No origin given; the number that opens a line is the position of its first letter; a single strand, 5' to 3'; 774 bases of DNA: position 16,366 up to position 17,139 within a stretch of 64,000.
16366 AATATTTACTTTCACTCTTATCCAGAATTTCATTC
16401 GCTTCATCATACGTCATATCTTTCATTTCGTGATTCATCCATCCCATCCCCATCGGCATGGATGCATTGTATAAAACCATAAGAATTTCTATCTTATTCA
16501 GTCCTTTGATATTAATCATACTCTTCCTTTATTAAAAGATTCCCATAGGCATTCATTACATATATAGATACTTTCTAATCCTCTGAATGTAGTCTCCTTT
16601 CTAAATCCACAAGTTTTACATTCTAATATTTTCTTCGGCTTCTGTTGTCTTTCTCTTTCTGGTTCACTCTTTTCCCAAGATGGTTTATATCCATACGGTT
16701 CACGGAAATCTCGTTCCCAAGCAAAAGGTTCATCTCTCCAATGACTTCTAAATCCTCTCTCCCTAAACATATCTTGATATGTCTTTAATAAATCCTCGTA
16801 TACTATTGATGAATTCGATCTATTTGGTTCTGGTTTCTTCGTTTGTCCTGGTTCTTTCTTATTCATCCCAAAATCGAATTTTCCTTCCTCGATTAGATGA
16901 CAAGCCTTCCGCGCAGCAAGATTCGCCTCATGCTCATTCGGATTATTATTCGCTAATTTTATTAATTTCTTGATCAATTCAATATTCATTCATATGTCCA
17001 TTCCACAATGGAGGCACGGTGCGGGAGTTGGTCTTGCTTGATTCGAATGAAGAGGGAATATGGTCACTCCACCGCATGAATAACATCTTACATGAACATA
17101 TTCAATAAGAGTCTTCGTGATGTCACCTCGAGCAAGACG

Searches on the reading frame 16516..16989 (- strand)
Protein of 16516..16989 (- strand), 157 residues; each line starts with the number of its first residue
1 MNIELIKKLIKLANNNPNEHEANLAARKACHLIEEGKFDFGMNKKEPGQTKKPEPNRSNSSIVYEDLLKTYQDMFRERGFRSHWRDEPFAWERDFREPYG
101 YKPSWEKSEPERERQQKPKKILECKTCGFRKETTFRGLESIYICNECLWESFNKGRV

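Call 17: search_protein_families(library=phrogs, proteins=[window:16516-16989:-], max_evalue=0.001)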
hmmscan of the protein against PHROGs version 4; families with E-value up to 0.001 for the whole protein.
window:16516-16989:- (157 aa): 1 family
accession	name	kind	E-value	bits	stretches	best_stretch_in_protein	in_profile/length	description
phrog_421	-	unknown function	6e-05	23.6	1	3-35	10-42/241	unknown function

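Call 35: search_protein_families(library=pfam, proteins=[window:16516-16989:-], max_evalue=0.01)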
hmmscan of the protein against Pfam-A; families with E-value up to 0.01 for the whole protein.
window:16516-16989:- (157 aa): 1 family
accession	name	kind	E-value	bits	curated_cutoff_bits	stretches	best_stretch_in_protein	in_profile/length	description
PF10979.13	DUF2786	-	2.4e-05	24.6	23.9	1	6-33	6-33/40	Protein of unknown function (DUF2786)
